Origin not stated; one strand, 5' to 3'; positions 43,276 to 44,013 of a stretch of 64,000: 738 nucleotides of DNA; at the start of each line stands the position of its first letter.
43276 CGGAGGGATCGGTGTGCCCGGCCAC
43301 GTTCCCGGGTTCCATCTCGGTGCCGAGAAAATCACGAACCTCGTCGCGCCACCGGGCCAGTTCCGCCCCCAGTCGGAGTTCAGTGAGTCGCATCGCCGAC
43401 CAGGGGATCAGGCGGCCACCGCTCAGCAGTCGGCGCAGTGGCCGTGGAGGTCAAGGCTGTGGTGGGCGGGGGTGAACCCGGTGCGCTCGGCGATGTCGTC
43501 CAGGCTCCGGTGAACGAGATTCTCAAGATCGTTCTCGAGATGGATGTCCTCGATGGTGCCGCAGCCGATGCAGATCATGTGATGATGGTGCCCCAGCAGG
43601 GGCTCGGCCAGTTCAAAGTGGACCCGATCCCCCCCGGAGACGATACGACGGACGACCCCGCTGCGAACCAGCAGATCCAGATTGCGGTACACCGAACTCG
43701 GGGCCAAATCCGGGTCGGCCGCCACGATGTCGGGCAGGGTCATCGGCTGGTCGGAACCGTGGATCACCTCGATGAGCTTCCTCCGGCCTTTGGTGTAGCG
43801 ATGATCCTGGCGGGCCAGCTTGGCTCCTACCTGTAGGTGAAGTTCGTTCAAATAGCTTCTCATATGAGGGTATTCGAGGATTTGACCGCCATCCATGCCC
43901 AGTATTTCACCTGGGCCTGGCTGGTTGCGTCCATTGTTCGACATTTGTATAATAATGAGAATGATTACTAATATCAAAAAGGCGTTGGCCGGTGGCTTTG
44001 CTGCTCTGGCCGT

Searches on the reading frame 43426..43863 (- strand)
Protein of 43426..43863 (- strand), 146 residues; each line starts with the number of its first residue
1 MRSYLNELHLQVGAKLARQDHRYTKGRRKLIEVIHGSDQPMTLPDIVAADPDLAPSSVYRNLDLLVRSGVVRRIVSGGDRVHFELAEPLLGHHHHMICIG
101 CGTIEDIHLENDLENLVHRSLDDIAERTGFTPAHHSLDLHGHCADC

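Call 7: search_protein_families(library=pfam, proteins=[window:43426-43863:-], max_evalue=0.01)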
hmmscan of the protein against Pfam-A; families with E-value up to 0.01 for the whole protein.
seq(146 aa): 4 families
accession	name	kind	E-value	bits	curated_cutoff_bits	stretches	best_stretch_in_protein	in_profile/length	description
PF01475.25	FUR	-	1.9e-18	67.2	23.1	1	20-139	3-120/121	Ferric uptake regulator family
PF09339.16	HTH_IclR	-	0.00017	21.7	22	1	30-73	8-50/52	IclR helix-turn-helix domain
PF08100.18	Dimerisation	-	0.0014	18.8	25.6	1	29-79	29-78/93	O-methyltransferase dimerisation domain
PF12840.13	HTH_20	-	0.0015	18.9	27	1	27-73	6-50/51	Helix-turn-helix domain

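Call 35: search_protein_families(library=ncbifam, proteins=[window:43426-43863:-], max_evalue=0.001)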
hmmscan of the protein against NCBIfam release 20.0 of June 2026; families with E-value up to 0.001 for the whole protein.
seq(146 aa): 7 families
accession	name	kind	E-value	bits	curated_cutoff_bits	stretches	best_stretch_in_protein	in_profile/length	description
NF051892.1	TransRegFurBacil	equivalog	9.8e-14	51.7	220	1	48-146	49-143/149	ferric iron uptake transcriptional regulator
NF006999.0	PRK09462.1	equivalog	2.2e-11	43.6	146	1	50-145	47-135/148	ferric iron uptake transcriptional regulator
NF008646.0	PRK11639.1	equivalog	3.6e-10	39.8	167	1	43-146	47-146/171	zinc uptake transcriptional repressor Zur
NF051891.1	TransRegFurHelico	equivalog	3.1e-09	36.9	200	1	18-146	20-145/148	ferric iron uptake transcriptional regulator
NF047406.1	TransRegPerRTherm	equivalog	4.6e-09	36.6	200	1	22-119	5-101/130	manganese-dependent transcriptional regulator PerR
NF052545.1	TransRegPerRClab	equivalog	7.2e-08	32.5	180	1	50-146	46-134/138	transcriptional regulator PerR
NF047462.1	FUR_perox_PerRA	exception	5.2e-05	23.8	200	1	51-130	51-128/142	peroxide-responsive transcriptional repressor PerRA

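Call 55: search_solved_structures(query=window:43426-43863:-, max_evalue=0.001, show_alignments=1)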
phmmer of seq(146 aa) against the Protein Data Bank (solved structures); distinct sequences matched with E-value up to 0.001: 21.
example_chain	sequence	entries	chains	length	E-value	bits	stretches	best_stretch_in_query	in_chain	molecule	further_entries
6d57_A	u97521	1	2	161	2.5e-13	53.8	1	14-146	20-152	Ferric uptake regulation protein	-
4ets_A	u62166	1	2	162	2.5e-13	53.7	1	14-146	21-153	Ferric uptake regulation protein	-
2fe3_A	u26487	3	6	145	1.1e-10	45.2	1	21-146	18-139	Peroxide operon regulator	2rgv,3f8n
8j6w_A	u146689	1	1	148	1.1e-09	42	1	22-145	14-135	Ferric uptake regulation protein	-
9ire_A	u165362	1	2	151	3.8e-09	40.2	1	40-146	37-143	Ferric uptake regulation protein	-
4mtd_A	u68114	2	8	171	7.8e-09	39.2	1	10-146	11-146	Zinc uptake regulation protein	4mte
2o03_A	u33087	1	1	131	7.2e-08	36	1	51-146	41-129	probable Zinc uptake regulation protein FurB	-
1mzb_A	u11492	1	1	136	4.1e-07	33.6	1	16-139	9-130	ferric uptake regulation protein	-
2w57_A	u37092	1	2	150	1.2e-06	32.1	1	46-144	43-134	FERRIC UPTAKE REGULATION PROTEIN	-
3mwm_A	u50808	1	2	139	2.9e-06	30.8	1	54-146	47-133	Putative metal uptake regulation protein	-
7vo0_G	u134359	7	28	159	4.9e-06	30.1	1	54-146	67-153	Putative metal uptake regulation protein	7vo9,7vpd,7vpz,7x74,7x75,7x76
5nbc_A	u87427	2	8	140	3.6e-05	27.3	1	53-146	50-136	Ferric uptake regulation protein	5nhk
6h1c_A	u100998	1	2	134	5.1e-05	26.8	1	18-107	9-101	Ferric uptake regulation protein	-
4i7h_A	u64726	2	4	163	8.2e-05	26.1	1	19-146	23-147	peroxide stress sensing regulator | Peroxide stress regulator PerR, FUR family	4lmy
2xig_A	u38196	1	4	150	8.8e-05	26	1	20-115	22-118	FERRIC UPTAKE REGULATION PROTEIN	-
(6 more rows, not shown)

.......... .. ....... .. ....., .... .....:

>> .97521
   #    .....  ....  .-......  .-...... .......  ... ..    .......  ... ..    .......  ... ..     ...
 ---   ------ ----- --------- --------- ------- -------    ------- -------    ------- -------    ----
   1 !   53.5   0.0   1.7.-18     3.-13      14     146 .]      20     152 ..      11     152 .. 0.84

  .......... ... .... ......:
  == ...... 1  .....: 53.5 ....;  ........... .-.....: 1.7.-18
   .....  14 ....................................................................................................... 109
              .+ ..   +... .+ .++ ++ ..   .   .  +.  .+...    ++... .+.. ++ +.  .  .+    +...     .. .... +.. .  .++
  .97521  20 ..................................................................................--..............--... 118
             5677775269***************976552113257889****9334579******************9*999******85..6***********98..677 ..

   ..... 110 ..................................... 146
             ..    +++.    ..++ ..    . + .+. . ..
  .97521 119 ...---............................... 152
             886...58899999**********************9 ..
